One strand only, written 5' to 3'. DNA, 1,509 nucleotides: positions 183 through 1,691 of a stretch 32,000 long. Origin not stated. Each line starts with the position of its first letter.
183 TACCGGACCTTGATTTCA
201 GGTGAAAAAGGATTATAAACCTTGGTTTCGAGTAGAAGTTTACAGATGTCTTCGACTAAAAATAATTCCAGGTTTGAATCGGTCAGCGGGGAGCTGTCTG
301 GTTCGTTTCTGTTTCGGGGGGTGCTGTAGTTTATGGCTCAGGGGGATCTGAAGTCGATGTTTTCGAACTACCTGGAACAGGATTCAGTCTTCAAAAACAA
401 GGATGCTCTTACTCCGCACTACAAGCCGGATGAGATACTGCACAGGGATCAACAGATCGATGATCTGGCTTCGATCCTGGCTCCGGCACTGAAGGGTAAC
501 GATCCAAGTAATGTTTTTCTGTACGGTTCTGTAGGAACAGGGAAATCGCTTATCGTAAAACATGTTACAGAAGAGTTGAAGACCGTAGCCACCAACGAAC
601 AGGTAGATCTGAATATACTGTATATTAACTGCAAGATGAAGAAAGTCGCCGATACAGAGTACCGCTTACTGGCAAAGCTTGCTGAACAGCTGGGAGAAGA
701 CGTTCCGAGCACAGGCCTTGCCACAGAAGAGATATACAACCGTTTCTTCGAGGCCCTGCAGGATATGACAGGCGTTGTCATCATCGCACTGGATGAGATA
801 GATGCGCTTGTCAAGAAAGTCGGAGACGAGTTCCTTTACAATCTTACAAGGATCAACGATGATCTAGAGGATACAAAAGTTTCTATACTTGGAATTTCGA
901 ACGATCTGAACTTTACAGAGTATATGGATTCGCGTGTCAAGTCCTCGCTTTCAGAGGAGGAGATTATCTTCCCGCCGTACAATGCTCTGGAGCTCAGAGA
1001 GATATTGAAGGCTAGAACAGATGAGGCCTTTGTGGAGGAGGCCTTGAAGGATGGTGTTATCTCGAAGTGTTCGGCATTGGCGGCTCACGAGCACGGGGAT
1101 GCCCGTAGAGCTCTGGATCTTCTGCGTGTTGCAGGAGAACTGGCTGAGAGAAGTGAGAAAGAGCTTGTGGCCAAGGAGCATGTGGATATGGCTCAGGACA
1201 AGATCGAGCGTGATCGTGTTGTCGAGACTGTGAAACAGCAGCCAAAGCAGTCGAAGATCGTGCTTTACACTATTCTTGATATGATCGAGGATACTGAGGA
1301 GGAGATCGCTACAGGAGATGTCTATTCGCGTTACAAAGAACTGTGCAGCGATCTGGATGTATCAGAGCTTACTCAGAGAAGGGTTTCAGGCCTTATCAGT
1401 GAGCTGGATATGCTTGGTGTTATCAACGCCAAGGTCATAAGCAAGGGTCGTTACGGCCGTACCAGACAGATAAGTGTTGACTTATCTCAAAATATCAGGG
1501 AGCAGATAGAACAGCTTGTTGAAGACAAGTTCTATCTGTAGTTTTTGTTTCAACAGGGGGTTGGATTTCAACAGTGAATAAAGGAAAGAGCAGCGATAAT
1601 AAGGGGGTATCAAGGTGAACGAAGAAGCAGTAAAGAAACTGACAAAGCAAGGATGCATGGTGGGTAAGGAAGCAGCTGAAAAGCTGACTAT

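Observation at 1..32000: Massive over-representation of the palindrome AGGCCT throughout genes and spacers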

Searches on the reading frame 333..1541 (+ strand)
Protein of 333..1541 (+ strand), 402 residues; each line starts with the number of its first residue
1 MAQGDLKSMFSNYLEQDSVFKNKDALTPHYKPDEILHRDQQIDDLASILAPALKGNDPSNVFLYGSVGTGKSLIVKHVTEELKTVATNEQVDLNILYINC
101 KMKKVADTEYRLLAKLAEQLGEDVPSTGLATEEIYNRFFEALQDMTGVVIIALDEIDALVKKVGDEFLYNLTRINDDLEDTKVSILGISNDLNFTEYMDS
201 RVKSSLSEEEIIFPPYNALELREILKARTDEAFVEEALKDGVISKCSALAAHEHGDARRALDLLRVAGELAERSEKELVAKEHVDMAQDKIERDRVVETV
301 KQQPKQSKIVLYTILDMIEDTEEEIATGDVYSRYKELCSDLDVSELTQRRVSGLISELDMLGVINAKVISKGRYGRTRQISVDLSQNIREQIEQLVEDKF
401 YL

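Call 6: search_protein_families(library=pfam, proteins=[window:333-1541:+])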
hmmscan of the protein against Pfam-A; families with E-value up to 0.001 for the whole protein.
window:333-1541:+ (402 aa): 12 families
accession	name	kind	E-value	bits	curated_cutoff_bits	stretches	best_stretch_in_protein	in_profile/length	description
PF09079.17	Cdc6_C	-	6.7e-29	100.2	25.1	1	298-387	1-91/96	CDC6, C terminal winged helix domain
PF22703.2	Cdc6_lid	-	5.3e-24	84.3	27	1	222-288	1-67/68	Cdc6 AAA+ ATPase-type lid domain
PF13401.12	AAA_22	-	1.4e-11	45.2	27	1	59-183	6-116/130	AAA domain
PF13191.12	AAA_16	-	1.8e-10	42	32.6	1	36-159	3-144/167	AAA ATPase domain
PF00004.35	AAA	-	2.9e-08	34.7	21.2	1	61-192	1-111/131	ATPase family associated with various cellular activities (AAA)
PF05621.17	TniB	-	1.1e-06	28.7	22.4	1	43-179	21-154/189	Bacterial TniB protein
PF01637.24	ATPase_2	-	6.2e-06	26.6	33.2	1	53-177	15-141/225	ATPase domain predominantly from Archaea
PF19995.5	iSTAND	-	6.3e-06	27.1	24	0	38-170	6-139/163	inactive STAND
PF24883.2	NPHP3_N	-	1.2e-05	26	24.8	1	56-129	20-88/164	Nephrocystin 3, N-terminal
PF05673.19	DUF815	-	2e-05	24.3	23.8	1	31-84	26-79/249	Protein of unknown function (DUF815)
PF22606.2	Cdc6-ORC-like_ATPase_lid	-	4.8e-05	23.6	27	1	216-272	1-57/60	Cdc6/ORC-like, ATPase lid domain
PF05729.18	NACHT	-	0.00071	19.9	26.7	0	61-165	3-99/167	NACHT domain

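Call 22: find_encoding_contigs(protein=window:333-1541:+, flank=10000, max_places=6)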
Protein window:333-1541:+ (402 aa): no gene with exactly this product is on record in the collection.
